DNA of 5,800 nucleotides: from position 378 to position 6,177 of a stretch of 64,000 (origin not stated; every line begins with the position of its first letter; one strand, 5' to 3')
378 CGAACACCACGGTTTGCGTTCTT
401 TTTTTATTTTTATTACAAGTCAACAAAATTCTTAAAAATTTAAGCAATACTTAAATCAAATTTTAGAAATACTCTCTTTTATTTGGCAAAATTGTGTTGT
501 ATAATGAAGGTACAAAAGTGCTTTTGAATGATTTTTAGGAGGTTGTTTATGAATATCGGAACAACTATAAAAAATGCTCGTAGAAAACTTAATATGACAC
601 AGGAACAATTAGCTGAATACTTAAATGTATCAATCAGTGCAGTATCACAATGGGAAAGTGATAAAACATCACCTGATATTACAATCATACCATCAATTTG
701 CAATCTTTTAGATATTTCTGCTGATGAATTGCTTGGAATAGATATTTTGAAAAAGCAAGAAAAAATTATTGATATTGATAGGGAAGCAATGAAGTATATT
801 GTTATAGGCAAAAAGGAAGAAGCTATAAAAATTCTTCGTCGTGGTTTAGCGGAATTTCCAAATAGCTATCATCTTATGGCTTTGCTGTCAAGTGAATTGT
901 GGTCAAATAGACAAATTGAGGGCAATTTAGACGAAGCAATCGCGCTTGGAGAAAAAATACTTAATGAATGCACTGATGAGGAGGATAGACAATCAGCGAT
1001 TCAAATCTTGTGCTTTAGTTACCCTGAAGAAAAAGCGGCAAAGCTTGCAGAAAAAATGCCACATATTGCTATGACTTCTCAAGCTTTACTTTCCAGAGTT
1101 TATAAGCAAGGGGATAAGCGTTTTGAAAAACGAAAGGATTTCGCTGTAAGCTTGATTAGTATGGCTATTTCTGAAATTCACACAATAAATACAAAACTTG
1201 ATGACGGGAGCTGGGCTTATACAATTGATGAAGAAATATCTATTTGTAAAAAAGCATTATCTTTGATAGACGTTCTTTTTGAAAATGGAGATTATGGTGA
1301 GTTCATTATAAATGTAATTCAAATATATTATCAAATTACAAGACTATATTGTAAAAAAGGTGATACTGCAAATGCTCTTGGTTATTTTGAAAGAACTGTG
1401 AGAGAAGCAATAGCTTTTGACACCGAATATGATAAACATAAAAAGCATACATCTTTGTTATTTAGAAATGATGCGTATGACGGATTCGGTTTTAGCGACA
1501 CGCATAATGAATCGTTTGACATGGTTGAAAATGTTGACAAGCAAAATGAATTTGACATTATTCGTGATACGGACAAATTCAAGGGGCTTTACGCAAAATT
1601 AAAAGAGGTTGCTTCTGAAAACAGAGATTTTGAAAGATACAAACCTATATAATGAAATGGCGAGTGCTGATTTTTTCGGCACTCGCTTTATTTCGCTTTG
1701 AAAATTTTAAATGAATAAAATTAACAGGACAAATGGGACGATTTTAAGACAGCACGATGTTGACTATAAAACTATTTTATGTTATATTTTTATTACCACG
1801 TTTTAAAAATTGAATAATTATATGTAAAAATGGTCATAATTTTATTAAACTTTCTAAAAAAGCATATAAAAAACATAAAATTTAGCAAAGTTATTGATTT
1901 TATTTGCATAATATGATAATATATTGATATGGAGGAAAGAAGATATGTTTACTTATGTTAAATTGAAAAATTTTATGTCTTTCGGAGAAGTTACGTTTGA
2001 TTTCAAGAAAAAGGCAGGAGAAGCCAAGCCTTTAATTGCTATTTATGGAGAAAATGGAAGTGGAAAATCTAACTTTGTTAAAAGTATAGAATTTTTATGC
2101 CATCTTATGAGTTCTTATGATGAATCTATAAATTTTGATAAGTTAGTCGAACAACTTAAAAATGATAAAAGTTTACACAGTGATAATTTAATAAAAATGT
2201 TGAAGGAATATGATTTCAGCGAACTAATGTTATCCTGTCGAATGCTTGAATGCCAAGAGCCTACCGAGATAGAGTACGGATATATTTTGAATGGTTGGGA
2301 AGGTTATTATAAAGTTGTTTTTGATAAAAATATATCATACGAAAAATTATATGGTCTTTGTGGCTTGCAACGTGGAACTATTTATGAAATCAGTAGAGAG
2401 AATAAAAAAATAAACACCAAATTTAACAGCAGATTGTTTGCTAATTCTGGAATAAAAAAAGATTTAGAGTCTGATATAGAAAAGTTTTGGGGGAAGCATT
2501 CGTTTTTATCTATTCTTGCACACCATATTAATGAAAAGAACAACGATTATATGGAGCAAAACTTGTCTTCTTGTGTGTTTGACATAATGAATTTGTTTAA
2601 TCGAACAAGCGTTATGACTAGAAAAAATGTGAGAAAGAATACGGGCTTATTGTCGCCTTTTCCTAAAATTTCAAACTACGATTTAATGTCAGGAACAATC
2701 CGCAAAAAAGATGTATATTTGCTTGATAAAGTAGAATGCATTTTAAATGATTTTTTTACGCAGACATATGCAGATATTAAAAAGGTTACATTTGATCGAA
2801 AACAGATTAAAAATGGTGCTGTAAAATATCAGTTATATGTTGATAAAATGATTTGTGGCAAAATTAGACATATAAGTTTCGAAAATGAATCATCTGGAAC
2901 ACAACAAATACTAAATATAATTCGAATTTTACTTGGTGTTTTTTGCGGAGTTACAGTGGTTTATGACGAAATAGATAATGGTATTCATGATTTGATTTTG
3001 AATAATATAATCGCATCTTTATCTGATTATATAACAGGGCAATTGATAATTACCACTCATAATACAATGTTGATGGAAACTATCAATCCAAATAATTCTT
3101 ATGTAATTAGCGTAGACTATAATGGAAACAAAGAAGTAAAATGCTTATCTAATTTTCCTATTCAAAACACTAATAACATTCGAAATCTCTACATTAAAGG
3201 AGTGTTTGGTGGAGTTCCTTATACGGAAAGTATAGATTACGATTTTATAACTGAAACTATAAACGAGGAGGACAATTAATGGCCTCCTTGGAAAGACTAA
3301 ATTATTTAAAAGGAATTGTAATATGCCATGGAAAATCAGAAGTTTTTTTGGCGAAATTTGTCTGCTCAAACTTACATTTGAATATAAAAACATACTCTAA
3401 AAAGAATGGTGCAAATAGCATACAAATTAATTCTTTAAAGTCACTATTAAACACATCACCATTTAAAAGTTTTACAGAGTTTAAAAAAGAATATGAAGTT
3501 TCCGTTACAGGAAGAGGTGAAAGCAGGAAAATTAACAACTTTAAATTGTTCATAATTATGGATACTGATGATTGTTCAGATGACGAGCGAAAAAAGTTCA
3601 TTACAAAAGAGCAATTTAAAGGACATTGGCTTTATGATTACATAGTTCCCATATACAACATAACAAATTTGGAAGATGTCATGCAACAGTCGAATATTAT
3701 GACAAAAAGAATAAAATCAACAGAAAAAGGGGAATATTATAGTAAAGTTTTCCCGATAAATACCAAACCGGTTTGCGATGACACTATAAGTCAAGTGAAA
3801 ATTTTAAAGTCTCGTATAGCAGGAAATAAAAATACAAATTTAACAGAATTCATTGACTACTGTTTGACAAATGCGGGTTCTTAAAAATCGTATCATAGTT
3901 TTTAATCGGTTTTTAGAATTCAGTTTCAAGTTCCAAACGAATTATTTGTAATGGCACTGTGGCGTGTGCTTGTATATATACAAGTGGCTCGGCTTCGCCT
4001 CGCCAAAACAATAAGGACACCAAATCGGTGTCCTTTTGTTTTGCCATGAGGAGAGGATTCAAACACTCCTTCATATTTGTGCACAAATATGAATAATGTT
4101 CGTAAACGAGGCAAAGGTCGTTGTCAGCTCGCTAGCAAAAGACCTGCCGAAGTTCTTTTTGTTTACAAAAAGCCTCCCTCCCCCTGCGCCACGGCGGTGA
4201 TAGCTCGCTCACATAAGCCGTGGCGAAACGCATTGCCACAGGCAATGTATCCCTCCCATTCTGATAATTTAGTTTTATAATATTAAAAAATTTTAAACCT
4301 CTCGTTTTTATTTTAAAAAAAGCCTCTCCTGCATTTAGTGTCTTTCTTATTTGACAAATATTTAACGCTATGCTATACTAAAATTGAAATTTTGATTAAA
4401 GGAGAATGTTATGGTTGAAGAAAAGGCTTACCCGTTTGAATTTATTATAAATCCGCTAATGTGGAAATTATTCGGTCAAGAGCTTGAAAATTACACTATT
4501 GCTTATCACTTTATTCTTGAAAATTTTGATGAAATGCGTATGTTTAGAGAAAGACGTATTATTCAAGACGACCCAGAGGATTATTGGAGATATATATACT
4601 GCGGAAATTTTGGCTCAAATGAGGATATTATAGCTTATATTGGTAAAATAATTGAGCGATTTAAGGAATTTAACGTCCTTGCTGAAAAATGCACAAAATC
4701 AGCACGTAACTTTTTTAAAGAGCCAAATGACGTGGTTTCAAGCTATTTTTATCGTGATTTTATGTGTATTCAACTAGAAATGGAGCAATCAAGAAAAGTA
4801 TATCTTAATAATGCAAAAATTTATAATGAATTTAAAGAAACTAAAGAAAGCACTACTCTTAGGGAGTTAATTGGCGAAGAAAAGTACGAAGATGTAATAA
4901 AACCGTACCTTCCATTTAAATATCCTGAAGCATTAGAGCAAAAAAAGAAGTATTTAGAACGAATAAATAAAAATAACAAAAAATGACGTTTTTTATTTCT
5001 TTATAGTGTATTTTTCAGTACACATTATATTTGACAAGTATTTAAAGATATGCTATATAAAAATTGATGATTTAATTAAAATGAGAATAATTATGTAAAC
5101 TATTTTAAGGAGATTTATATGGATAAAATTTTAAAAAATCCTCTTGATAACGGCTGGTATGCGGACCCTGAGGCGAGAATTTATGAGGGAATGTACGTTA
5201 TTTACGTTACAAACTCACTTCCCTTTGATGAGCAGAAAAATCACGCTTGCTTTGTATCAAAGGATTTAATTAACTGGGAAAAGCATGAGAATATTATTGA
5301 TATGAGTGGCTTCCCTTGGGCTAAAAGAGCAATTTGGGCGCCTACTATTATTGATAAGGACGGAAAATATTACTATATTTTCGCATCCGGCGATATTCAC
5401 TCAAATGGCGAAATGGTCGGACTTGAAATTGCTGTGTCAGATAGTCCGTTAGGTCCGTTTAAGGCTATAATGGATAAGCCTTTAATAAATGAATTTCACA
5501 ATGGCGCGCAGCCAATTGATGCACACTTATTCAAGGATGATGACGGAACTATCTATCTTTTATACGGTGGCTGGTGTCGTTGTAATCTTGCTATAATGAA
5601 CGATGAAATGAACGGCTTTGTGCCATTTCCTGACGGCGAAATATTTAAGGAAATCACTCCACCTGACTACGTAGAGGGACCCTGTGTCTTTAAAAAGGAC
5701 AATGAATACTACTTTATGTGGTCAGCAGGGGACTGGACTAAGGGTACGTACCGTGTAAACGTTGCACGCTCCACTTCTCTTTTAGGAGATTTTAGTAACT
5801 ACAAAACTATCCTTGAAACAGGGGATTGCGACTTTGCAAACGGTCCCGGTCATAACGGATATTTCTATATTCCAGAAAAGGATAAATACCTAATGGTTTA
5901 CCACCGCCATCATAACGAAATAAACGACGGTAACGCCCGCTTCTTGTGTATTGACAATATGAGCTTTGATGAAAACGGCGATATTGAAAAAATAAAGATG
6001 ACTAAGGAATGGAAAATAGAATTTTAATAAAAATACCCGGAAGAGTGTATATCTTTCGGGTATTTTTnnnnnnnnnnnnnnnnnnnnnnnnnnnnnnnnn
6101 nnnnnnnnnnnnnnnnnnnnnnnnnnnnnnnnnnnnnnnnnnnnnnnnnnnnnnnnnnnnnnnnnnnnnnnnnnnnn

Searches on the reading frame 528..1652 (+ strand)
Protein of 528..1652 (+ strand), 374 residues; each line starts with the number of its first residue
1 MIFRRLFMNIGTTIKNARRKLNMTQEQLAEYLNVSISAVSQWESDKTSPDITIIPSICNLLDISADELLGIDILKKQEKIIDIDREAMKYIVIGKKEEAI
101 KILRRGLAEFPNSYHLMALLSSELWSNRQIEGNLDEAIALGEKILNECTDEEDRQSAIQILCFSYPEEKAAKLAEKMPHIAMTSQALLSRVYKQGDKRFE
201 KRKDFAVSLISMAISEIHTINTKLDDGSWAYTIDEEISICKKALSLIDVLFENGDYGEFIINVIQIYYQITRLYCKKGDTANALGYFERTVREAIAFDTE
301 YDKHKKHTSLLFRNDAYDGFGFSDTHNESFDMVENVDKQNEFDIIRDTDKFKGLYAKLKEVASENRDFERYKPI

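Call 25: search_protein_families(library=pfam, proteins=[window:528-1652:+])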
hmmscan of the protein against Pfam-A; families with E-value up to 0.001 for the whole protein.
window:528-1652:+ (374 aa): 9 families
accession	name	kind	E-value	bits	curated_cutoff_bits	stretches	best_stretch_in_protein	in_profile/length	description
PF01381.28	HTH_3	-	1.5e-15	57.4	23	1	14-68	1-55/55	Helix-turn-helix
PF12844.13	HTH_19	-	2.6e-10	40.5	30.2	1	13-69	3-59/64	Helix-turn-helix domain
PF13560.12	HTH_31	-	3.8e-07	30.7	27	1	11-68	3-61/64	Helix-turn-helix domain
PF13176.12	TPR_7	-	3.1e-05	24.2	27.9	0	268-292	3-29/36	Tetratricopeptide repeat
PF13428.12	TPR_14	-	6.8e-05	23.6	23.5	0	93-118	14-39/44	Tetratricopeptide repeat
PF13443.12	HTH_26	-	0.00011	22.8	22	1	15-70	3-59/63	Cro/C1-type HTH DNA-binding domain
PF07719.23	TPR_2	-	0.00022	21.5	27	0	86-112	7-33/34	Tetratricopeptide repeat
PF13174.12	TPR_6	-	0.00024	22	26.3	0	267-292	3-28/33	Tetratricopeptide repeat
PF15731.11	MqsA_antitoxin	-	0.00076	20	30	0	11-62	71-121/131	Antitoxin component of bacterial toxin-antitoxin system, MqsA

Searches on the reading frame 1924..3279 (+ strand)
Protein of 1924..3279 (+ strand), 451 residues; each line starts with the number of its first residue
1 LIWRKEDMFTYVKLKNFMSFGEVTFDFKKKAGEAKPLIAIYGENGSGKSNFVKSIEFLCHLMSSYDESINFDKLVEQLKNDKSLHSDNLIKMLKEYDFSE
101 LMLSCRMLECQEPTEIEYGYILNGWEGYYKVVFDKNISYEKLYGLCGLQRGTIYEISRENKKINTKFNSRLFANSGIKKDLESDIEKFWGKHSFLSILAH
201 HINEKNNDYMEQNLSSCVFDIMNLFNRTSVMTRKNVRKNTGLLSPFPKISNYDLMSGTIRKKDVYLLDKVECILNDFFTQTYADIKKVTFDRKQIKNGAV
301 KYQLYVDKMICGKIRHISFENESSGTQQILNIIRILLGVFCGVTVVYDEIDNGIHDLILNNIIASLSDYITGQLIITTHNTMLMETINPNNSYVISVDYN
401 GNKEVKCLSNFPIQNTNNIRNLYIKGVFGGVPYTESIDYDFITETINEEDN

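Call 86: search_protein_families(library=pfam, proteins=[window:1924-3279:+], max_evalue=0.00001)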
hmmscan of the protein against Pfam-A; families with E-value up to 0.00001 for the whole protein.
window:1924-3279:+ (451 aa): 3 families
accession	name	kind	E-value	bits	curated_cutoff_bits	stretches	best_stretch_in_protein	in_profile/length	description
PF13304.12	AAA_21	-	9.2e-13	49.3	27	0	317-384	233-303/304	AAA domain, putative AbiEii toxin, Type IV TA system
PF13476.12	AAA_23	-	4.1e-09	37.8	27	1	12-187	2-123/201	AAA domain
PF02463.25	SMC_N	-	6.1e-08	32.8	40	1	12-60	5-49/220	RecF/RecN/SMC N terminal domain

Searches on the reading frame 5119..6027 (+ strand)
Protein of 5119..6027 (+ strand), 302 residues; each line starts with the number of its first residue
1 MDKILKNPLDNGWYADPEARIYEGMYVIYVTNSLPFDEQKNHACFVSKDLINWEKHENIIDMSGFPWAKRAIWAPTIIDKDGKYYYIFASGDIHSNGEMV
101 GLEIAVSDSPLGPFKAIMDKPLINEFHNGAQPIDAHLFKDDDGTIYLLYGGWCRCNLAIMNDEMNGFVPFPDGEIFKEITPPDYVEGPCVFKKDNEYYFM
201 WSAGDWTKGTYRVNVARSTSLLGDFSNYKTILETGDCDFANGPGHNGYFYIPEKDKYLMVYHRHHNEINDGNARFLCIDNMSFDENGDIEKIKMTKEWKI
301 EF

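Call 86: search_protein_families(library=pfam, proteins=[window:5119-6027:+], max_evalue=0.00001)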
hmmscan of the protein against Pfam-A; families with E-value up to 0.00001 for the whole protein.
window:5119-6027:+ (302 aa): 1 family
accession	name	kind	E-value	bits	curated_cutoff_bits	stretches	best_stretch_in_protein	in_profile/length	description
PF04616.20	Glyco_hydro_43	-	1.1e-45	156.6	32.2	1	6-287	2-286/288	Glycosyl hydrolases family 43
